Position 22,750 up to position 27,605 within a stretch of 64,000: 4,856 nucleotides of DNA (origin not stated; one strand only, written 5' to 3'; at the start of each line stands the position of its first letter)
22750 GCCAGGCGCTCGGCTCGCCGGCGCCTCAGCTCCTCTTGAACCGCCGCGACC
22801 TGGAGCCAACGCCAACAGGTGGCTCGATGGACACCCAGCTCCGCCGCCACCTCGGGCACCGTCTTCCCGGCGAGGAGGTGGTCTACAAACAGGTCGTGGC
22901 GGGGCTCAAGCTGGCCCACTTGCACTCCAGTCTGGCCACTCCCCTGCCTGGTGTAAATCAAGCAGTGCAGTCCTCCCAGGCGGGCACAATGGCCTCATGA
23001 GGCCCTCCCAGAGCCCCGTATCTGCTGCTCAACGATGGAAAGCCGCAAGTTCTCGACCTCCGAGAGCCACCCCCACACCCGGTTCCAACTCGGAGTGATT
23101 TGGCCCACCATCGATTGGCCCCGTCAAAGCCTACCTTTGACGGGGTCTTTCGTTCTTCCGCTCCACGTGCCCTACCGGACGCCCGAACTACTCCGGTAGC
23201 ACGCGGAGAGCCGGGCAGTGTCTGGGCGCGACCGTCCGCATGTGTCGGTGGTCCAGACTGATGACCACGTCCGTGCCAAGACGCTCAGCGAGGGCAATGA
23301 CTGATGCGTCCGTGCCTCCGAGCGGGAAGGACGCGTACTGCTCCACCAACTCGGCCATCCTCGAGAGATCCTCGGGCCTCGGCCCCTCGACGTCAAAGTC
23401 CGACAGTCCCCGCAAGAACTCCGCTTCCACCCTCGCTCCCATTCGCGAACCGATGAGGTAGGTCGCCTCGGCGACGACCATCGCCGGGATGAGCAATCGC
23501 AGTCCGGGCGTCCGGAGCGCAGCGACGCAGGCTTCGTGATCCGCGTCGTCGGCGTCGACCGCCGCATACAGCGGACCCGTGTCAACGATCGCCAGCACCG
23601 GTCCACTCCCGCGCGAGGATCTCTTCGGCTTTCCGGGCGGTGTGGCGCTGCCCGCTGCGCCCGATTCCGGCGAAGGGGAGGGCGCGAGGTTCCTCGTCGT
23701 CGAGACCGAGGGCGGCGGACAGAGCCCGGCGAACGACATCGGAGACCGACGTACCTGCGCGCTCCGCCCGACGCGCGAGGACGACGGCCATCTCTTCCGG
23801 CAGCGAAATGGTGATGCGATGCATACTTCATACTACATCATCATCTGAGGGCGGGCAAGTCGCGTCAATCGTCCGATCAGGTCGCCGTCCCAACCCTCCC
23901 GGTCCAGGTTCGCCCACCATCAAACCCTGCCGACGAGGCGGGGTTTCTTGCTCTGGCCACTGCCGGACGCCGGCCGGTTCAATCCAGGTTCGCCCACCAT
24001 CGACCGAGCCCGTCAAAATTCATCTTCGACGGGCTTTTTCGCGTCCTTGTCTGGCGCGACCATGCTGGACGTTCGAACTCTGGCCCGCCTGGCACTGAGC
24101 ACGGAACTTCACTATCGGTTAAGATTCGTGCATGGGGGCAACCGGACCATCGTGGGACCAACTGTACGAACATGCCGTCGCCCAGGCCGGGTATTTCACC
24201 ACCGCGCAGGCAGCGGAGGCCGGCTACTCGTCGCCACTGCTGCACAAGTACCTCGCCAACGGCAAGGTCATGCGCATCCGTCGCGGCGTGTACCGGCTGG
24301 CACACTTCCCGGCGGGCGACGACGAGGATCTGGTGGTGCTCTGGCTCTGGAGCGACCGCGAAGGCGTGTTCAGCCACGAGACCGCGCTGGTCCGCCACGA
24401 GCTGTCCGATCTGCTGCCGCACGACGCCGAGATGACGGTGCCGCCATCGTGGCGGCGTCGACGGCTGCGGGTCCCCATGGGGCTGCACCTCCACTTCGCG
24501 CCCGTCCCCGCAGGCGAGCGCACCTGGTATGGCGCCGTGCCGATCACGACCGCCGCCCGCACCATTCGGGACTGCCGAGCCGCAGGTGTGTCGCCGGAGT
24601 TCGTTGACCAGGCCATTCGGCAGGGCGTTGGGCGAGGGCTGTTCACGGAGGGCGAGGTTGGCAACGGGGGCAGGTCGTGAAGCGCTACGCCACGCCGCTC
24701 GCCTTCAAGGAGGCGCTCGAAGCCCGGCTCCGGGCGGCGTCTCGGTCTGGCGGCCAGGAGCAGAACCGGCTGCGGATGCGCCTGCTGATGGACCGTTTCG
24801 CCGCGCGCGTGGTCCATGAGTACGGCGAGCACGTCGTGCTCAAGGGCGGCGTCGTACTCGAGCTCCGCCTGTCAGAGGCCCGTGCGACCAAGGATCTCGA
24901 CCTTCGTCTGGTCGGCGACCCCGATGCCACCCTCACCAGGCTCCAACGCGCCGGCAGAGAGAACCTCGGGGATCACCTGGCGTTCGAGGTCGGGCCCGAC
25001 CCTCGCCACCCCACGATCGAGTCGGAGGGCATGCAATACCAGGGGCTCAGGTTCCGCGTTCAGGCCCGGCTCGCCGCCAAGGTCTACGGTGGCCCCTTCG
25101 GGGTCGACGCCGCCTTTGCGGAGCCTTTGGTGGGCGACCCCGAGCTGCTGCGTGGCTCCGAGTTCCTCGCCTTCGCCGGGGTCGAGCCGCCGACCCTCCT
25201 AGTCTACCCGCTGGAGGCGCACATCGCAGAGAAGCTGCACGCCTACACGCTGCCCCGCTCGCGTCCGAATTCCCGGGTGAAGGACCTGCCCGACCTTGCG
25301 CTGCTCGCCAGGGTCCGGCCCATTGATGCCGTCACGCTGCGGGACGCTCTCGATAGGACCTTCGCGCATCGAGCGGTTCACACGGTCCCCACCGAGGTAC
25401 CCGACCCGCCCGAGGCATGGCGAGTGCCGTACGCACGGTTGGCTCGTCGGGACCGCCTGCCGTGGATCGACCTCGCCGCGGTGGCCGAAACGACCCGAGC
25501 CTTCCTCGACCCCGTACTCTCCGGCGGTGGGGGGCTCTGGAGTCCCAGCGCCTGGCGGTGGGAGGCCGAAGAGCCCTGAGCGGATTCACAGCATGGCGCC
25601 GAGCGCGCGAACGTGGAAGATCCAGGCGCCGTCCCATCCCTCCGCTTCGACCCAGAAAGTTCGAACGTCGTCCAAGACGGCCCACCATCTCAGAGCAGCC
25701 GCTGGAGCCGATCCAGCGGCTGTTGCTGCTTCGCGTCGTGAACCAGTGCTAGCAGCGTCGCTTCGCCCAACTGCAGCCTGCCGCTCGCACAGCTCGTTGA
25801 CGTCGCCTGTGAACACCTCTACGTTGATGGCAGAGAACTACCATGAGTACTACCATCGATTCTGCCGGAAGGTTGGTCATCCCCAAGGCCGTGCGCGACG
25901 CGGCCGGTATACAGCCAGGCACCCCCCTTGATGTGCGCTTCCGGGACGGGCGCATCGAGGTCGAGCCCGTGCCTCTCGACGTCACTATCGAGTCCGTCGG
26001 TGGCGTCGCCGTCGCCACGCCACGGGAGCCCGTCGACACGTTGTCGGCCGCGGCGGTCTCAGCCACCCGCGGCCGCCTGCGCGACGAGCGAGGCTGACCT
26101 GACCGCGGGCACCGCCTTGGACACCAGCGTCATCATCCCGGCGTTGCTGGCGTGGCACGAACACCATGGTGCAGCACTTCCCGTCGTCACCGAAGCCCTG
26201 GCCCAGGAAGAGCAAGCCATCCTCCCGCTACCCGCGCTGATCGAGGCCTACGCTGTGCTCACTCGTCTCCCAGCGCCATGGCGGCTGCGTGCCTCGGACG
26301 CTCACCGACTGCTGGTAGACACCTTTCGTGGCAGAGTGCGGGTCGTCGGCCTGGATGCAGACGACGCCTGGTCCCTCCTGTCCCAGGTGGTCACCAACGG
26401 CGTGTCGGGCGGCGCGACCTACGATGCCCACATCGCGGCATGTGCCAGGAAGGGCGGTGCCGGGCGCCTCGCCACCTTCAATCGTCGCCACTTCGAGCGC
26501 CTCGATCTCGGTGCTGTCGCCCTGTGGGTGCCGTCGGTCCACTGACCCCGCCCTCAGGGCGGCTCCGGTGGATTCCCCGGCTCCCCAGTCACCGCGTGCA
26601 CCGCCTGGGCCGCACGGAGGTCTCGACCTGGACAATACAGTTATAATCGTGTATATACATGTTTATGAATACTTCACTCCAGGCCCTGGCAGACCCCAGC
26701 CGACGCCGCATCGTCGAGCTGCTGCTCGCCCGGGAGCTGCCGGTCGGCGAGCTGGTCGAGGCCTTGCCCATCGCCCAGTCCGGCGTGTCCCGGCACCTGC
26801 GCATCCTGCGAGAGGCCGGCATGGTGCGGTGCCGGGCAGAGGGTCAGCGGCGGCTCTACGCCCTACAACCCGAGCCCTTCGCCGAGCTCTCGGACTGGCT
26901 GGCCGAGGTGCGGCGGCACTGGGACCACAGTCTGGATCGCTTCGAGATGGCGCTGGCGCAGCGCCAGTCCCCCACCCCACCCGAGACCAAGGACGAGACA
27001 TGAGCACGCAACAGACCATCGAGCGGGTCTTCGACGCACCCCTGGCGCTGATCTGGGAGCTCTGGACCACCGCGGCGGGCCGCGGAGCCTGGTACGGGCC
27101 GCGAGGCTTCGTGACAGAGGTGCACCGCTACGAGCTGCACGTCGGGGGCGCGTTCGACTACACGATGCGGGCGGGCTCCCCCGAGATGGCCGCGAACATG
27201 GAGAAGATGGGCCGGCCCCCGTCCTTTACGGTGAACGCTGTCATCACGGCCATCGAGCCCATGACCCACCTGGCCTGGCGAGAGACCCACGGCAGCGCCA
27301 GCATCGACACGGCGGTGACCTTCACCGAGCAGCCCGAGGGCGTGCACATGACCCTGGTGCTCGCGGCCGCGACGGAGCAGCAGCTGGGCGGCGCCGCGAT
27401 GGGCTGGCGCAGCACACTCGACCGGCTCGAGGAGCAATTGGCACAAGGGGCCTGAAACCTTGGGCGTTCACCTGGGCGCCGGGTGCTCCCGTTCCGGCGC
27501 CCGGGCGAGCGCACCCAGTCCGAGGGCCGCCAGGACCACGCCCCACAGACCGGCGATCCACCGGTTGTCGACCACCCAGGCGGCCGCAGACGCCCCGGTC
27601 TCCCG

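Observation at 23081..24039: Three nested tRNA-tail remnants record serial insertions at one tRNA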

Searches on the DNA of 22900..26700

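Call 86: search_rna_families(source=window, start=22900, end=26700, threshold=evalue, max_evalue=10, show_alignments=3)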
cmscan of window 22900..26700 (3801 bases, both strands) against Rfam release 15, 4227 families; matches with E-value up to 10: 5.
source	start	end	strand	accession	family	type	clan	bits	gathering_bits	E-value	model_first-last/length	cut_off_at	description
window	25690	25772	-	RF02865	ncS01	Gene; sRNA;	-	18.4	58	6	1-110/110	no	Burkholderia sRNA 1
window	25460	25547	+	RF02497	Atu_C10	Gene; sRNA;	-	17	60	6.9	1-89/89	no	Rhizobiales sRNA Atu_C10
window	25973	26036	-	RF02467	Ms_IGR-2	Gene; sRNA;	-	16.2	45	3.6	1-82/82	no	Mycobacterium sRNA Ms_IGR-2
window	26312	26446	+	RF01955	NEAT1_1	Gene; lncRNA;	-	16.2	50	9.2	1-122/122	no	Nuclear enriched abundant transcript 1 conserved region 1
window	23057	23119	-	RF01276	sR53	Gene; snRNA; snoRNA; CD-box;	-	13.8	49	7.5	1-60/60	no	Small nucleolar RNA sR53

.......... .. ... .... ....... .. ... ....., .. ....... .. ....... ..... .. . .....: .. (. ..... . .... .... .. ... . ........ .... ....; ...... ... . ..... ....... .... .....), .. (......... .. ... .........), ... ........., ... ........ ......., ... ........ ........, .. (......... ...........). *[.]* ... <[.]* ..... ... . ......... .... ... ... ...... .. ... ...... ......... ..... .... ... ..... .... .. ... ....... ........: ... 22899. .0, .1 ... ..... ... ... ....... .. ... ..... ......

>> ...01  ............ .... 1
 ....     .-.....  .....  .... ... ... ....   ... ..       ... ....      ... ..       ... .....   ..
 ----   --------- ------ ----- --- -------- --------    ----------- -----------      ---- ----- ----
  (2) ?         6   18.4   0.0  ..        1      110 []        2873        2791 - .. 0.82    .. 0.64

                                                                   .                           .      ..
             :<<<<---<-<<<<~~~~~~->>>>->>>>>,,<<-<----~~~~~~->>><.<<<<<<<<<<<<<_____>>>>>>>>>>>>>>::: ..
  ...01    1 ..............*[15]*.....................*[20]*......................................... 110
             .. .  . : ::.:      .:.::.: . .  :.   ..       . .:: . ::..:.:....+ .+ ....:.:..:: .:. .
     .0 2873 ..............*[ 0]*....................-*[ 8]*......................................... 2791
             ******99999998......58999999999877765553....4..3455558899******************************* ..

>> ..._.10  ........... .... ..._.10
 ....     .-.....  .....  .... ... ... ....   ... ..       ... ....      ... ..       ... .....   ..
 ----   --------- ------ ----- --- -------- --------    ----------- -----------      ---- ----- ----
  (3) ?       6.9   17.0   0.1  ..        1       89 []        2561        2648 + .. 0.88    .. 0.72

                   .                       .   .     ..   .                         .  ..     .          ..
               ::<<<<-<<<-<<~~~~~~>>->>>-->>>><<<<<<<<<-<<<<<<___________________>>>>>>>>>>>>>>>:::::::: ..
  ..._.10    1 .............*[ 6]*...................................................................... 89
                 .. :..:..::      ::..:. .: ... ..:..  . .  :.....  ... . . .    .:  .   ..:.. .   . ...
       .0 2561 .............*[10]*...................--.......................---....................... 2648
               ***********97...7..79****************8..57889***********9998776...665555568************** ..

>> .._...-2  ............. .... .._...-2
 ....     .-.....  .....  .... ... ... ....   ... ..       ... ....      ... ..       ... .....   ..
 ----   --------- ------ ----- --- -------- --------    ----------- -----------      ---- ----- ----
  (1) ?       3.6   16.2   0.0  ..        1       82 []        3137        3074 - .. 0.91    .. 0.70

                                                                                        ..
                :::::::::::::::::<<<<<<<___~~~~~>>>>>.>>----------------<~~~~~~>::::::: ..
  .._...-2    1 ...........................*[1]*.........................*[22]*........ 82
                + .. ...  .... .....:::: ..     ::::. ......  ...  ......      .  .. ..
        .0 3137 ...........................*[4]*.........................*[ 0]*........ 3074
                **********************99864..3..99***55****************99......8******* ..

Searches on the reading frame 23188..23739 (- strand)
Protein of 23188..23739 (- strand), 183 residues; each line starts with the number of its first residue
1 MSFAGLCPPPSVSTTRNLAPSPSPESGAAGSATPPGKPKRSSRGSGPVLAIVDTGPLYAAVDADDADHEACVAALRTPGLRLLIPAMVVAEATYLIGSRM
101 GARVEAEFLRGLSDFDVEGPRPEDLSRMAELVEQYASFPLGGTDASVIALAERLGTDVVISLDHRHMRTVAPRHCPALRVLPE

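Call 11: search_protein_families(library=pfam, proteins=[window:23188-23739:-], max_evalue=0.01)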
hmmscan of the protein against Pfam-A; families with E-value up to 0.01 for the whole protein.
window:23188-23739:- (183 aa): 1 family
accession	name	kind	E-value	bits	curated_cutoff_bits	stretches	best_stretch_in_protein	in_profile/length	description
PF01850.27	PIN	-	1.7e-12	48.5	23.6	1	51-168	2-116/120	PIN domain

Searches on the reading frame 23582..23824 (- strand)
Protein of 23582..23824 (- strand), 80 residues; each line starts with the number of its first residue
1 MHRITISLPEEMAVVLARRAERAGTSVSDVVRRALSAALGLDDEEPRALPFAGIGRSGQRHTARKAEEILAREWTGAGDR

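Call 11: search_protein_families(library=pfam, proteins=[window:23582-23824:-], max_evalue=0.01)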
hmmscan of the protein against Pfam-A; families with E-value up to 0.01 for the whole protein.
window:23582-23824:- (80 aa): 1 family
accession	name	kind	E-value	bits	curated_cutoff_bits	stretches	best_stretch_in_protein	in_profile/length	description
PF01402.27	RHH_1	-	2.4e-08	34.1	20.5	1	3-39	1-37/39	Ribbon-helix-helix protein, copG family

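Call 14: find_encoding_contigs(protein=window:23582-23824:-, flank=10000, max_places=10)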
Protein window:23582-23824:- (80 aa): no gene with exactly this product is on record in the collection.

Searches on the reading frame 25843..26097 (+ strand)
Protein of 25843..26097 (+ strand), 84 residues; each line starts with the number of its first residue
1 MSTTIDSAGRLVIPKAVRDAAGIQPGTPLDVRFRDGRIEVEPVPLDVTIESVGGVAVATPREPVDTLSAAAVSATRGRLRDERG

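Call 12: search_protein_families(library=pfam, proteins=[window:25843-26097:+], max_evalue=0.01)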
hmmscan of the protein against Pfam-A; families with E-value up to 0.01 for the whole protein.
window:25843-26097:+ (84 aa): 1 family
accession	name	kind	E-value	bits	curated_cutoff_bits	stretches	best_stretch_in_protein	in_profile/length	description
PF04014.23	MazE_antitoxin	-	2.7e-10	40.5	24.7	1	4-44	3-44/48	Antidote-toxin recognition MazE, bacterial antitoxin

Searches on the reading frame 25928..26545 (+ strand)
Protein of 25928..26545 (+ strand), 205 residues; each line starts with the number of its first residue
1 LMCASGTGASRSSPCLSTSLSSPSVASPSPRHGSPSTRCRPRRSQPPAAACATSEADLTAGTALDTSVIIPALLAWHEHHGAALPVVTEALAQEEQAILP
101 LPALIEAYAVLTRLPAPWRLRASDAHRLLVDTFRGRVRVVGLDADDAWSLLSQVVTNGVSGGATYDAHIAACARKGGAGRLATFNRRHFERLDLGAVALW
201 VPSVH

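Call 12: search_protein_families(library=pfam, proteins=[window:25928-26545:+], max_evalue=0.01)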
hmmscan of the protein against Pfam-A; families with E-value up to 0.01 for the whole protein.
window:25928-26545:+ (205 aa): 2 families
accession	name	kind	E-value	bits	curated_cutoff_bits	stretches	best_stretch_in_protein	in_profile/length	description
PF01850.27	PIN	-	2.6e-12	47.8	23.6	1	64-193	3-118/120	PIN domain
PF13470.12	PIN_3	-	0.001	20.3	27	1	64-187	4-115/115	PIN domain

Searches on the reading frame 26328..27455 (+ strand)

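Call 12: search_protein_families(library=pfam, proteins=[window:26328-27455:+], max_evalue=0.01)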
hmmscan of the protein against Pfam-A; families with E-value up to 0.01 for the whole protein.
window:26328-27455:+ (375 aa): 1 family
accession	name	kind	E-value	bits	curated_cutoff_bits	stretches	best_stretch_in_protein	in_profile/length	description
PF08327.17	AHSA1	-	2.7e-12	47.5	22.1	1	236-371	1-124/125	Activator of Hsp90 ATPase homolog 1-like protein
